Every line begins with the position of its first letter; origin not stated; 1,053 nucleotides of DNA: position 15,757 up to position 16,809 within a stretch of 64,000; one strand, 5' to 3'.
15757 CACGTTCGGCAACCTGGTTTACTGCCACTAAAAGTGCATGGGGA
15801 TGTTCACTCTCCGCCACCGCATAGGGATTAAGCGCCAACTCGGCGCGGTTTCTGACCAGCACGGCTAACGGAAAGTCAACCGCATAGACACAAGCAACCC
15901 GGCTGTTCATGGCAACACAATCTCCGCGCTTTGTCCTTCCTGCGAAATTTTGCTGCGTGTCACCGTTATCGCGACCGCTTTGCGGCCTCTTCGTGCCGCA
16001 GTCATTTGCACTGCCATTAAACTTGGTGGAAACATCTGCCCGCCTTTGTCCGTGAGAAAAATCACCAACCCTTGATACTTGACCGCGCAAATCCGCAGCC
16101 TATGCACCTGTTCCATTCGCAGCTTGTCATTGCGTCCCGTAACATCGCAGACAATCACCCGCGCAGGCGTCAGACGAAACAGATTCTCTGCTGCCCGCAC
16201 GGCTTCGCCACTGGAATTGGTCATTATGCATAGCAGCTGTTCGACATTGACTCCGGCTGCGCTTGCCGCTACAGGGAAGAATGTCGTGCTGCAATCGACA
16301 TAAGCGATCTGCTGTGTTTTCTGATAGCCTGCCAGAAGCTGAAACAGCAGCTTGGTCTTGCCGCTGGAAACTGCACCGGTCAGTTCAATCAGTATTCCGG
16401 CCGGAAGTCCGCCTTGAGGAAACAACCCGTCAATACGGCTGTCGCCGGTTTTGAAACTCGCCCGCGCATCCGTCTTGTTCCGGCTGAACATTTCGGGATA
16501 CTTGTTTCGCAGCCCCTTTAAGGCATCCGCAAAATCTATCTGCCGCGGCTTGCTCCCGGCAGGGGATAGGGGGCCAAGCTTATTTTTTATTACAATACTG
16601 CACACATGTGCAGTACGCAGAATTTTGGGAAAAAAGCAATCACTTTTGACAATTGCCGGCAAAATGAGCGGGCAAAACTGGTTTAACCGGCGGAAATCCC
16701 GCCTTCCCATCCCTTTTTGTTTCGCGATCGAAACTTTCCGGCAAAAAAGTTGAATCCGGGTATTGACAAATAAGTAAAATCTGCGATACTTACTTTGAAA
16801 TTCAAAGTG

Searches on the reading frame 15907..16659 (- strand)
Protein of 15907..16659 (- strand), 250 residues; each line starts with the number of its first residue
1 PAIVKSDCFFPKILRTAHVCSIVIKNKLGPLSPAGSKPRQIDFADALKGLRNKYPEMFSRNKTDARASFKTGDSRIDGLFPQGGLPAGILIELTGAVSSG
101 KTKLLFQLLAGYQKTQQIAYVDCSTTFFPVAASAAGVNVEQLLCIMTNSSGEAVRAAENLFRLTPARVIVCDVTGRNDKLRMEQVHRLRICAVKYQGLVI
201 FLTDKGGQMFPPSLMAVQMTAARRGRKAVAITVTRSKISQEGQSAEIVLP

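Call 54: find_homologous_proteins(query=window:15907-16659:-, max_evalue=1e-30)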
Query window:15907-16659:- (250 aa): 12 proteins with E <= 1e-30 among 1731 candidates.
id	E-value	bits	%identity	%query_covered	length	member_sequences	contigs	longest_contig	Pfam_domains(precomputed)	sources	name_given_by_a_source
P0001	1.2e-155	534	98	100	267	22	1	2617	PF00154.28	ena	-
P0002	4.0e-115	401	77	94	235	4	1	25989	PF00154.28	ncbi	ncbi:MAG: hypothetical protein WBP42_10370, partial [Candidatus Zixiibacteriota bacterium]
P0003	9.6e-87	309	67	85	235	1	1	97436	PF00154.28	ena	-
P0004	3.3e-82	294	63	92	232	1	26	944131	PF00154.28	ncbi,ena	-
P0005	3.4e-82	294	61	92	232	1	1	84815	PF00154.28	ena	-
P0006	6.9e-82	293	58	92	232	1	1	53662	PF00154.28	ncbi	-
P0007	4.2e-81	290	61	84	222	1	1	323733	PF00154.28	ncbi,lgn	-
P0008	5.8e-80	286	62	83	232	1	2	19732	PF00154.28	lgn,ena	-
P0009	7.1e-80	286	58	92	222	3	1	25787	PF00154.28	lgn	-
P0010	7.7e-79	283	60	86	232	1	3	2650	PF00154.28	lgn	-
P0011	2.1e-72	262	59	82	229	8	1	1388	PF00154.28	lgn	-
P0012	2.5e-69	252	60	75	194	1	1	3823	PF00154.28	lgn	-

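Call 55: find_encoding_contigs(protein=P0004, flank=10000, max_places=2)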
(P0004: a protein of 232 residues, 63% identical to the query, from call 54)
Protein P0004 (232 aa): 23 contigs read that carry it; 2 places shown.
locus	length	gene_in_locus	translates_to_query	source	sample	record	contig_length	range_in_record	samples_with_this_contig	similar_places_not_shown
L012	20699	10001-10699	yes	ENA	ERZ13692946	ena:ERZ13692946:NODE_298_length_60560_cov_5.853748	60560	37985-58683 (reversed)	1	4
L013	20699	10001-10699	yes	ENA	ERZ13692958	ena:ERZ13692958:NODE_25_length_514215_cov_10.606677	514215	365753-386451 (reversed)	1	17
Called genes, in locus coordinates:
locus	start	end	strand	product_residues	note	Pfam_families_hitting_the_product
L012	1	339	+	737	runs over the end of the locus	?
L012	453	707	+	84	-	PF09828:ChrB_C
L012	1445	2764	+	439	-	PF02321:OEP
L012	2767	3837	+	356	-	PF25973:BSH_CzcB, PF25954:Beta-barrel_RND_2, PF25975:CzcB_C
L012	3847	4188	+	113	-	PF00543:P-II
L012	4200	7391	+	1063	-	PF00873:ACR_tran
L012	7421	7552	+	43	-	-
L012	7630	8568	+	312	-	PF03773:ArsP_1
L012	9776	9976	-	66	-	-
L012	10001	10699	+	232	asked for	PF00154:RecA_N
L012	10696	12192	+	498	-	PF00817:IMS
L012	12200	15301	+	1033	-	PF02811:PHP, PF07733:DNA_pol3_alpha, PF17657:DNA_pol3_finger, PF14579:HHH_6, PF01336:tRNA_anti-codon (weak)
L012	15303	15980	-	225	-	PF02586:SRAP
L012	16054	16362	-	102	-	PF06906:DUF1272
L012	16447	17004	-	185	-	-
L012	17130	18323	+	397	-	PF00753:Lactamase_B, PF19583:ODP, PF00258:Flavodoxin_1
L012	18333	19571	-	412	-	-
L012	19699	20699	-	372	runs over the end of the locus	PF13421:Band_7_1, PF01145:Band_7, PF17032:Zn_ribbon_15 (faint), PF18912:DZR_2 (faint), PF12773:DZR, PF13240:Zn_Ribbon_1 (faint), PF12773:DZR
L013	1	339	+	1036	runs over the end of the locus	PF00873:ACR_tran, PF03176:MMPL (weak)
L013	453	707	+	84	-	PF09828:ChrB_C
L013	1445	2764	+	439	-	PF02321:OEP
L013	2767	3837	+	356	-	PF25973:BSH_CzcB, PF25954:Beta-barrel_RND_2, PF25975:CzcB_C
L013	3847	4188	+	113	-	PF00543:P-II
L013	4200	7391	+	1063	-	PF00873:ACR_tran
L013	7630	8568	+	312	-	PF03773:ArsP_1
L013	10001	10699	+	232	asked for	PF00154:RecA_N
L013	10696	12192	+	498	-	PF00817:IMS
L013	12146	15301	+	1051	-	PF02811:PHP, PF07733:DNA_pol3_alpha, PF17657:DNA_pol3_finger, PF14579:HHH_6, PF01336:tRNA_anti-codon (weak)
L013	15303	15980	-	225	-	PF02586:SRAP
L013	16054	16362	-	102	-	PF06906:DUF1272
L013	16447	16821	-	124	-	-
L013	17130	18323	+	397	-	PF00753:Lactamase_B, PF19583:ODP, PF00258:Flavodoxin_1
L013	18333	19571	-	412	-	-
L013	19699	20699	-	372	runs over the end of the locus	PF13421:Band_7_1, PF01145:Band_7, PF17032:Zn_ribbon_15 (faint), PF18912:DZR_2 (faint), PF12773:DZR, PF13240:Zn_Ribbon_1 (faint), PF12773:DZR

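Call 56: find_encoding_contigs(protein=P0007, flank=10000, max_places=2)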
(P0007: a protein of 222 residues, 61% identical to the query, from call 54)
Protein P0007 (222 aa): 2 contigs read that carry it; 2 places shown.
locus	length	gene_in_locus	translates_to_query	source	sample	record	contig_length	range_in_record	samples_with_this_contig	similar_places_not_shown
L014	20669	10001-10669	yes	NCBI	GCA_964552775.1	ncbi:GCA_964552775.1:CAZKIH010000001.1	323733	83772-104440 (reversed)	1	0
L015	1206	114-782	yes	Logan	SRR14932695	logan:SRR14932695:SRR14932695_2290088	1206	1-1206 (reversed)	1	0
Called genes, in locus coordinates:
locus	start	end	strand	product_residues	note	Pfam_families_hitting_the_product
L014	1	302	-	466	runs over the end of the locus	PF00309:Sigma54_AID, PF04963:Sigma54_CBD, PF04552:Sigma54_DBD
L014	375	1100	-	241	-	PF00005:ABC_tran, PF13304:AAA_21 (faint)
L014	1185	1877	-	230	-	PF02463:SMC_N (faint), PF00005:ABC_tran, PF13304:AAA_21 (faint)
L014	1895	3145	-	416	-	PF12704:MacB_PCD, PF02687:FtsX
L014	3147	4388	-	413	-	PF12704:MacB_PCD, PF02687:FtsX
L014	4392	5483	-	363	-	PF25917:BSH_RND, PF25973:BSH_CzcB (weak), PF25919:BSH_CusB (faint), PF25876:HH_MFP_RND (weak), PF25885:HH_EMRA (faint), PF25893:HH_CzcB (weak), PF25990:Beta-barrel_YknX (weak)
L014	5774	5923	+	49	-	-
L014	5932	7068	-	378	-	PF03435:Sacchrp_dh_NADP, PF16653:Sacchrp_dh_C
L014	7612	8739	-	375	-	PF03590:AsnA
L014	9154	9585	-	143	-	-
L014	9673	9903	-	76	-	-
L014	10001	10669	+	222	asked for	PF00154:RecA_N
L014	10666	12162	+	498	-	PF00817:IMS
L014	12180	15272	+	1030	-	PF02811:PHP, PF07733:DNA_pol3_alpha, PF17657:DNA_pol3_finger, PF14579:HHH_6, PF01336:tRNA_anti-codon (weak)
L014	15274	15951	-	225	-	PF02586:SRAP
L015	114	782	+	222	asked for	PF00154:RecA_N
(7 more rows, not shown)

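Call 57: find_encoding_contigs(protein=P0003, flank=10000, max_places=2)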
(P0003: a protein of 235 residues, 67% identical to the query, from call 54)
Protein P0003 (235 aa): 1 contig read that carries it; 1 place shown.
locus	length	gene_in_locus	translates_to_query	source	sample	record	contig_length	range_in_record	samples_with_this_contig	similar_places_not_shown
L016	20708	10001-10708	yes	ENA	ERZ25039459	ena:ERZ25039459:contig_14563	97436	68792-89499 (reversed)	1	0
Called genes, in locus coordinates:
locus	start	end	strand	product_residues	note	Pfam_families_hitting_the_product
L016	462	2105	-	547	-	-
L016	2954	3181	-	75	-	-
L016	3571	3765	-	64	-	-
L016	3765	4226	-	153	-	PF10851:DUF2652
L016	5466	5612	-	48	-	-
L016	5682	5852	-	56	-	-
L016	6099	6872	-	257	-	PF00106:adh_short, PF13561:adh_short_C2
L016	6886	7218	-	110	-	PF00528:BPD_transp_1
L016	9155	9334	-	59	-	-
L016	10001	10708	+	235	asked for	PF00154:RecA_N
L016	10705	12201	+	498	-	PF00817:IMS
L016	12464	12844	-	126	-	-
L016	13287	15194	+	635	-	PF02629:CoA_binding (weak), PF13380:CoA_binding_2, PF13607:Succ_CoA_lig, PF19045:Ligase_CoA_2, PF13549:ATP-grasp_5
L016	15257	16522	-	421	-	PF13439:Glyco_transf_4, PF20706:GT4-conflict, PF00534:Glycos_transf_1, PF13692:Glyco_trans_1_4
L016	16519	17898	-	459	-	PF13692:Glyco_trans_1_4 (faint), PF20706:GT4-conflict (faint), PF00534:Glycos_transf_1 (weak)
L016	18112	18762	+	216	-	-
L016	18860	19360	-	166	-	-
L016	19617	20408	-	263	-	PF01209:Ubie_methyltran, PF05175:MTS (weak), PF01170:UPF0020 (weak), PF13489:Methyltransf_23, PF08241:Methyltransf_11, PF08242:Methyltransf_12, PF13649:Methyltransf_25, PF13847:Methyltransf_31, +1 more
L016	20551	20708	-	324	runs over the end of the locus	PF01073:3Beta_HSD, PF01370:Epimerase, PF02719:Polysacc_synt_2 (faint), PF04321:RmlD_sub_bind, PF05368:NmrA, PF13460:NAD_binding_10, PF16363:GDP_Man_Dehyd, PF07993:NAD_binding_4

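Call 58: find_encoding_contigs(protein=P0005, flank=10000, max_places=2)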
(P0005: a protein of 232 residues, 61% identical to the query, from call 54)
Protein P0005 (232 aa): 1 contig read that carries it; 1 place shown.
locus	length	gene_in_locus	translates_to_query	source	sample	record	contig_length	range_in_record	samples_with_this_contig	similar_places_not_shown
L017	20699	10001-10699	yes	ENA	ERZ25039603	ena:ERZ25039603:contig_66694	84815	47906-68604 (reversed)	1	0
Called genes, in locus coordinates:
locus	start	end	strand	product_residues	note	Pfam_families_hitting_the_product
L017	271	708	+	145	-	PF08240:ADH_N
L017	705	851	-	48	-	-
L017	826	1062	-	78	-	-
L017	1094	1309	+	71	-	-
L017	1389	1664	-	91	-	-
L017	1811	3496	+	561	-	PF13378:MR_MLE_C, PF04909:Amidohydro_2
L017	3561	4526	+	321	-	PF16912:Glu_dehyd_C (weak), PF00107:ADH_zinc_N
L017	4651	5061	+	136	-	PF01408:GFO_IDH_MocA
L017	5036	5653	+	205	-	PF02894:GFO_IDH_MocA_C (weak)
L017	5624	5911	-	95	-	-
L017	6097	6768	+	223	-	PF00884:Sulfatase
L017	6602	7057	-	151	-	-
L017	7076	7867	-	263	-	PF17389:Bac_rhamnosid6H, PF17390:Bac_rhamnosid_C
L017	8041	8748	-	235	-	PF05592:Bac_rhamnosid, PF17389:Bac_rhamnosid6H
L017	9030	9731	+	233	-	PF01656:CbiA, PF10609:ParA, PF13614:AAA_31 (weak)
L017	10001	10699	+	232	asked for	PF00154:RecA_N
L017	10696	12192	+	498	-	PF00817:IMS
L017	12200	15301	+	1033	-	PF02811:PHP, PF07733:DNA_pol3_alpha, PF17657:DNA_pol3_finger, PF14579:HHH_6, PF01336:tRNA_anti-codon (weak)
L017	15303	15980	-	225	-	PF02586:SRAP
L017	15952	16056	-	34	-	-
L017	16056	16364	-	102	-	PF06906:DUF1272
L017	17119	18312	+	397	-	PF00753:Lactamase_B, PF19583:ODP, PF00258:Flavodoxin_1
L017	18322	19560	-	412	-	-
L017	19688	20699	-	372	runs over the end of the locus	PF13421:Band_7_1, PF01145:Band_7, PF17032:Zn_ribbon_15 (faint), PF18912:DZR_2 (faint), PF12773:DZR, PF13240:Zn_Ribbon_1 (faint), PF12773:DZR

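Call 74: find_encoding_contigs(protein=P0006, flank=10000, max_places=2)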
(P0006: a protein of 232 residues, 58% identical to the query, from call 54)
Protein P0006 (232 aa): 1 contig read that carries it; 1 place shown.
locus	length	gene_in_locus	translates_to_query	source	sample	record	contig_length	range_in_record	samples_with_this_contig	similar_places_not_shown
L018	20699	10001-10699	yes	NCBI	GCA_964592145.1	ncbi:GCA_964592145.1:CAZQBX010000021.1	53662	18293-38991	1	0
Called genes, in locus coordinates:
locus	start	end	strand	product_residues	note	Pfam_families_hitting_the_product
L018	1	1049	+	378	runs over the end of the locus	PF18854:baeRF_family10, PF18856:baeRF_family12 (faint), PF18844:baeRF_family2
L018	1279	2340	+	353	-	PF08240:ADH_N, PF00107:ADH_zinc_N, PF13602:ADH_zinc_N_2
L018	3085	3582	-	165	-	PF00694:Aconitase_C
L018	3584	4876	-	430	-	PF00330:Aconitase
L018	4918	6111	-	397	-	PF02515:CoA_transf_3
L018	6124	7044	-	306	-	PF00682:HMGL-like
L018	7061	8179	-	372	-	PF00180:Iso_dh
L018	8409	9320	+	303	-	PF00126:HTH_1, PF03466:LysR_substrate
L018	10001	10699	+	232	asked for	PF00154:RecA_N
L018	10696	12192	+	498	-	PF00817:IMS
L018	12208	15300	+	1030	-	PF02811:PHP, PF07733:DNA_pol3_alpha, PF17657:DNA_pol3_finger, PF14579:HHH_6, PF01336:tRNA_anti-codon (weak)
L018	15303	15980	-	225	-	PF02586:SRAP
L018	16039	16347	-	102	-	PF06906:DUF1272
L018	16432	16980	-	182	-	-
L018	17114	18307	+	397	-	PF00753:Lactamase_B, PF19583:ODP, PF12706:Lactamase_B_2 (faint), PF00258:Flavodoxin_1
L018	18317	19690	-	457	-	-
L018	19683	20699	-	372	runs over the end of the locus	PF13421:Band_7_1, PF01145:Band_7, PF17032:Zn_ribbon_15 (faint), PF18912:DZR_2 (faint), PF12773:DZR, PF13240:Zn_Ribbon_1 (faint), PF12773:DZR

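Call 75: find_encoding_contigs(protein=P0002, flank=10000, max_places=2)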
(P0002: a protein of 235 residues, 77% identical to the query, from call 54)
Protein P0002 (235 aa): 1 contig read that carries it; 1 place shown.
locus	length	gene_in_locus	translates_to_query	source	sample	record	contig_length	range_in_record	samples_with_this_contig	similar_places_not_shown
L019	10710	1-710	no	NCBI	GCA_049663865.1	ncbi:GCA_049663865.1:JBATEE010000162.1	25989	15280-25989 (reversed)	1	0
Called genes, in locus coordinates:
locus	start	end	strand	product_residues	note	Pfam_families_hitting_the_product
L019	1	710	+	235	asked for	PF00154:RecA_N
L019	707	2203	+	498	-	PF00817:IMS, PF11799:IMS_C (weak)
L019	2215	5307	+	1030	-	PF02811:PHP, PF07733:DNA_pol3_alpha, PF17657:DNA_pol3_finger, PF14579:HHH_6, PF01336:tRNA_anti-codon (weak)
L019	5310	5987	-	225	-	PF02586:SRAP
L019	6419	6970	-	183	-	-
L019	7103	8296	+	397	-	PF00753:Lactamase_B (weak), PF19583:ODP, PF00258:Flavodoxin_1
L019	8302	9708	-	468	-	-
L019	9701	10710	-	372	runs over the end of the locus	PF13421:Band_7_1, PF01145:Band_7, PF17032:Zn_ribbon_15 (faint), PF18912:DZR_2 (faint), PF12773:DZR, PF13240:Zn_Ribbon_1 (weak)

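Call 76: find_encoding_contigs(protein=P0009, flank=10000, max_places=2)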
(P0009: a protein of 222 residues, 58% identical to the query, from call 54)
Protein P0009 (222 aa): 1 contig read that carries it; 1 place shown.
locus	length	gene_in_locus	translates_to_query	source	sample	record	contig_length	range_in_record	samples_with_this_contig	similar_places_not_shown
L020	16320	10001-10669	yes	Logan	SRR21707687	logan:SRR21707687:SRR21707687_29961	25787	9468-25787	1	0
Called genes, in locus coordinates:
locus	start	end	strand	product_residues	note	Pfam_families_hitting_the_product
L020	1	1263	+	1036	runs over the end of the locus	PF00873:ACR_tran, PF03176:MMPL (weak)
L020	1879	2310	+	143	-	-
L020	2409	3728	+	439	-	PF02321:OEP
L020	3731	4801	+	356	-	PF25973:BSH_CzcB, PF25954:Beta-barrel_RND_2, PF25975:CzcB_C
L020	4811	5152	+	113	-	PF00543:P-II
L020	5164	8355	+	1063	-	PF00873:ACR_tran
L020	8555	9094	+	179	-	PF13205:Big_5 (faint)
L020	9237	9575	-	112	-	-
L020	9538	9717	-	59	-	-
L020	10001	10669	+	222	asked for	PF00154:RecA_N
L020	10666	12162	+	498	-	PF00817:IMS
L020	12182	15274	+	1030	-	PF02811:PHP, PF07733:DNA_pol3_alpha, PF17657:DNA_pol3_finger, PF14579:HHH_6, PF01336:tRNA_anti-codon (weak)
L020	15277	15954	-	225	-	PF02586:SRAP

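Call 79: find_homologous_proteins(query=L017:9030-9731:+, max_evalue=1e-40)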
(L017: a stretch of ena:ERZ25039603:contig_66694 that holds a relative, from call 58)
Query L017:9030-9731:+ (233 aa): 331 proteins with E <= 1e-40 among 1796 candidates; the best 120 are listed.
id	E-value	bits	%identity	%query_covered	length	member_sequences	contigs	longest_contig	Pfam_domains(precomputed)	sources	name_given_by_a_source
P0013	5.8e-144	495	98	100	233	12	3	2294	PF10609.16,PF01656.30,PF13614.13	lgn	-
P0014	8.3e-128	443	86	100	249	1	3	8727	PF10609.16,PF01656.30,PF13614.13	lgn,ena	-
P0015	1.1e-127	442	86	100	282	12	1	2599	PF10609.16,PF01656.30,PF13614.13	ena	-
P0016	1.3e-123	429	82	100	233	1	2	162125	PF10609.16,PF01656.30,PF13614.13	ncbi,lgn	-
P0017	5.3e-119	414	80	100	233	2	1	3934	PF10609.16,PF01656.30,PF13614.13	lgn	-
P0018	7.6e-119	413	81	93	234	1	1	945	PF10609.16,PF01656.30,PF13614.13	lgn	-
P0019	4.6e-112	391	76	100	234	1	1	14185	PF10609.16,PF01656.30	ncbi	-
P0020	3.2e-111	388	71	100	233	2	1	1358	PF10609.16,PF01656.30,PF13614.13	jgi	jgi:capsular exopolysaccharide synthesis family protein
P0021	1.1e-110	387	73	93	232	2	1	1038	PF10609.16,PF01656.30,PF13614.13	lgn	-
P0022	4.9e-110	385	72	93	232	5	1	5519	PF10609.16,PF01656.30,PF13614.13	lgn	-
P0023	6.2e-110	384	74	93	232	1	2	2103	PF10609.16,PF01656.30,PF13614.13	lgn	-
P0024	5.6e-107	375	71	100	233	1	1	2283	PF10609.16,PF01656.30,PF13614.13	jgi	jgi:capsular exopolysaccharide synthesis family protein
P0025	2.0e-106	373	72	93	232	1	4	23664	PF10609.16,PF01656.30,PF13614.13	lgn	-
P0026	3.3e-79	284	54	100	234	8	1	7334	PF10609.16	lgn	-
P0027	5.2e-79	283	54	93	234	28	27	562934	PF10609.16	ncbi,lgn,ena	-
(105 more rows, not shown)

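Call 80: find_encoding_contigs(protein=P0016, flank=10000, max_places=2)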
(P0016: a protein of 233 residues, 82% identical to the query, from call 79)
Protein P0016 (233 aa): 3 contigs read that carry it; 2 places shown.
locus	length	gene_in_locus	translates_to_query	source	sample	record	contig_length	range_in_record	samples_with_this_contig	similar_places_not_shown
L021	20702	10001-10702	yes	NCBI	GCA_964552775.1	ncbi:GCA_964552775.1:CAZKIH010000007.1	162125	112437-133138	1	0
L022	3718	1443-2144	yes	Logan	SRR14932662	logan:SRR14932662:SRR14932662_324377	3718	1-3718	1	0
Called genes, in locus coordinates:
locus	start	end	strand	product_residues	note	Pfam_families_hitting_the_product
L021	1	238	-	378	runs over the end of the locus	PF13439:Glyco_transf_4, PF13579:Glyco_trans_4_4 (faint), PF20706:GT4-conflict (weak), PF00534:Glycos_transf_1, PF13692:Glyco_trans_1_4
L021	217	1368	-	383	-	PF13506:Glyco_transf_21 (faint), PF13641:Glyco_tranf_2_3, PF00535:Glycos_transf_2, PF13632:Glyco_trans_2_3 (weak)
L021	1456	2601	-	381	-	PF13439:Glyco_transf_4, PF13579:Glyco_trans_4_4, PF13477:Glyco_trans_4_2 (weak), PF00534:Glycos_transf_1, PF13692:Glyco_trans_1_4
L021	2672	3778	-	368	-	PF01522:Polysacc_deac_1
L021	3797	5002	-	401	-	PF01041:DegT_DnrJ_EryC1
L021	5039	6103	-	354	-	PF02388:FemAB (faint), PF13480:Acetyltransf_6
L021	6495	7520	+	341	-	PF13489:Methyltransf_23, PF13649:Methyltransf_25, PF13847:Methyltransf_31, PF08241:Methyltransf_11, PF08242:Methyltransf_12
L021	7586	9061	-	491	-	PF04932:Wzy_C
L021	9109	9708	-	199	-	PF25087:GMPPB_C (faint), PF00132:Hexapep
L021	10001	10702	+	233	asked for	PF01656:CbiA (weak), PF10609:ParA, PF13614:AAA_31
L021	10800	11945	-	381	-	PF00535:Glycos_transf_2, PF10111:Glyco_tranf_2_2, PF13641:Glyco_tranf_2_3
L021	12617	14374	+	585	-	PF00654:Voltage_CLC, PF00571:CBS (faint)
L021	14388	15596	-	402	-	PF00999:Na_H_Exchanger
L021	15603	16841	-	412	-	PF21269:TreT_GT1, PF20706:GT4-conflict, PF00534:Glycos_transf_1, PF13692:Glyco_trans_1_4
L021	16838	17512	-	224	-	PF19027:DUF5752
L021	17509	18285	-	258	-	PF02358:Trehalose_PPase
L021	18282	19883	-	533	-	PF00982:Glyco_transf_20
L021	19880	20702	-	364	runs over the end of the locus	PF21088:MS_channel_1st (weak), PF00924:MS_channel_2nd, PF21082:MS_channel_3rd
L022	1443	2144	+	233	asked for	PF01656:CbiA (weak), PF10609:ParA, PF13614:AAA_31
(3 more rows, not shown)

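Call 81: find_encoding_contigs(protein=P0027, flank=10000, max_places=2)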
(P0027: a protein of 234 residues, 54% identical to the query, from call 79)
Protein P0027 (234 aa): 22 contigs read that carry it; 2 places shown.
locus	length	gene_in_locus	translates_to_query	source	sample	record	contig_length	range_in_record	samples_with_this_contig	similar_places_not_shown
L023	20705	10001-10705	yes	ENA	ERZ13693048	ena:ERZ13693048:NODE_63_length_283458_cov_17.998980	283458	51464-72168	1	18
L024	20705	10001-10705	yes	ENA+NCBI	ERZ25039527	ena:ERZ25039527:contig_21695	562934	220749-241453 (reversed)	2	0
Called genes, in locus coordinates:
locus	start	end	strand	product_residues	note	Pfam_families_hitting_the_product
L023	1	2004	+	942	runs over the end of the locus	PF13581:HATPase_c_2, PF02518:HATPase_c (faint), PF00672:HAMP, PF07228:SpoIIE, PF13384:HTH_23 (weak), PF13518:HTH_28 (weak), PF13565:HTH_32 (weak)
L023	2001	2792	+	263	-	PF00142:Fer4_NifH, PF01656:CbiA, PF02374:ArsA_ATPase (weak), PF06564:CBP_BcsQ, PF09140:MipZ (weak), PF10609:ParA, PF13614:AAA_31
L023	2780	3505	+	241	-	PF01740:STAS, PF13466:STAS_2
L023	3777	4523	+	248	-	PF01209:Ubie_methyltran (weak), PF13489:Methyltransf_23, PF08241:Methyltransf_11, PF08242:Methyltransf_12 (faint), PF13649:Methyltransf_25, PF13847:Methyltransf_31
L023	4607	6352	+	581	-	PF00990:GGDEF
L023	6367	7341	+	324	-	PF02563:Poly_export, PF22461:SLBB_2, PF10531:SLBB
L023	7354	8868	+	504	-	PF02706:Wzz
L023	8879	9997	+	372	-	PF13432:TPR_16 (weak), PF14559:TPR_19 (weak), PF00515:TPR_1 (weak), PF07719:TPR_2 (weak), PF13181:TPR_8 (weak), PF13424:TPR_12 (weak), PF13432:TPR_16 (weak), PF13414:TPR_11 (weak), +8 more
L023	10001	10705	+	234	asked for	PF10609:ParA (weak)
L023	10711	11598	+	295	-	PF01522:Polysacc_deac_1, PF11959:DUF3473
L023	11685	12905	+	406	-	PF13860:FlgD_ig (weak)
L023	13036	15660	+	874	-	PF13646:HEAT_2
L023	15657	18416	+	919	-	PF07676:PD40 (faint), PF26549:Tricorn_N (faint), PF01103:Omp85 (weak)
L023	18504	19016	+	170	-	-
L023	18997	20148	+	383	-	PF01011:PQQ (faint), PF07774:EMC1_C (faint), PF13570:Beta-prop_ACSF4, PF25292:Beta-prop_CGLA (faint), PF13360:PQQ_2, PF13570:Beta-prop_ACSF4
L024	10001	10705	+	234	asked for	PF10609:ParA (weak)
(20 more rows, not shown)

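Call 87: list_cluster_members(proteins=[P0013, P0014, P0015, P0017, P0018, P0019, P0021, P0022, P0023, P0025])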
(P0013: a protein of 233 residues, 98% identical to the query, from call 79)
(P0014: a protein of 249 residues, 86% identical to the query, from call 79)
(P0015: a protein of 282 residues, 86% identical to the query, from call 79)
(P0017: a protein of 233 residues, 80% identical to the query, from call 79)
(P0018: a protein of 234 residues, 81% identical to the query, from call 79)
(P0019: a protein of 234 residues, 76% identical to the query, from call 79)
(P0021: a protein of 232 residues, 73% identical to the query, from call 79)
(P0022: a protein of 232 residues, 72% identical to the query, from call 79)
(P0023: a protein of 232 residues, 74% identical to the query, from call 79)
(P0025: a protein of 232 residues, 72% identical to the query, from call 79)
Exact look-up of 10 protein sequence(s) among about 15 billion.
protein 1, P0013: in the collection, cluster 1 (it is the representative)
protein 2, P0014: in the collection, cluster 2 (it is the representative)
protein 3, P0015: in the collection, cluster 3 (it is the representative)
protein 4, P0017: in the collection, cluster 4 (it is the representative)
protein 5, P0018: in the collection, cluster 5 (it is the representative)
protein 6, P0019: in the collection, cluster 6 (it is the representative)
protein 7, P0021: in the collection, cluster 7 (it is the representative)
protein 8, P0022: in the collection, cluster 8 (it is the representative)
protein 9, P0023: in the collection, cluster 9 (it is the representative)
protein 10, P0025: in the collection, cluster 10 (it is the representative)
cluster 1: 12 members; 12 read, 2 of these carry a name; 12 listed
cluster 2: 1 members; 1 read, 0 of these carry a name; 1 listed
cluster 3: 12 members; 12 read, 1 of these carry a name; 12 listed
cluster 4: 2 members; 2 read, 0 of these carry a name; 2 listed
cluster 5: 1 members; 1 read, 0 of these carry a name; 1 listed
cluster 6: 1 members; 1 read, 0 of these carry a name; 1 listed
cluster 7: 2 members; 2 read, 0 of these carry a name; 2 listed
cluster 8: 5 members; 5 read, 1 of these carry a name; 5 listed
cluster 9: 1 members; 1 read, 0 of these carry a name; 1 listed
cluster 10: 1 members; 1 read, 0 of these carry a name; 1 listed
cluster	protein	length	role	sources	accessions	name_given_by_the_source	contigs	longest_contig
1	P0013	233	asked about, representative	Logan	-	-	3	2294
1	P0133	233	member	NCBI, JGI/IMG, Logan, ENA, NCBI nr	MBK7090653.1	MAG: CpsD/CapB family tyrosine-protein kinase [bacterium] | CpsD/CapB family tyrosine-protein kinase [bacterium]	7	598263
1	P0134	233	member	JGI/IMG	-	capsular exopolysaccharide synthesis family protein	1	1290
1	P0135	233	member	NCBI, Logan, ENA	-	-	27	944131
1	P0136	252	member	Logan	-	-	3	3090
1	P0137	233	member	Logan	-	-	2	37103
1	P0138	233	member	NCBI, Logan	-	-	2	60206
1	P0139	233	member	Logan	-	-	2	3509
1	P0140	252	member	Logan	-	-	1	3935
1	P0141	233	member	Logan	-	-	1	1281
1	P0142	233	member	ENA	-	-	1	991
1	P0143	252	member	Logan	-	-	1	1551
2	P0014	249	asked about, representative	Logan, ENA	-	-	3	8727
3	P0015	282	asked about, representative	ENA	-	-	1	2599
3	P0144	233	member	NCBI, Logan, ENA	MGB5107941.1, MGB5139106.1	MAG: CpsD/CapB family tyrosine-protein kinase [Candidatus Zixiibacteriota bacterium]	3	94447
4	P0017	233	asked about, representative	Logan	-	-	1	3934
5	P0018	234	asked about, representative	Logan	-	-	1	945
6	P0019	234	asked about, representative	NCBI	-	-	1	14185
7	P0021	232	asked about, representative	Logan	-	-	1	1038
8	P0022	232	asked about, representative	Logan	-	-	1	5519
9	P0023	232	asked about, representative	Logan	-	-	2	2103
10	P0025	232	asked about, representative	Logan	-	-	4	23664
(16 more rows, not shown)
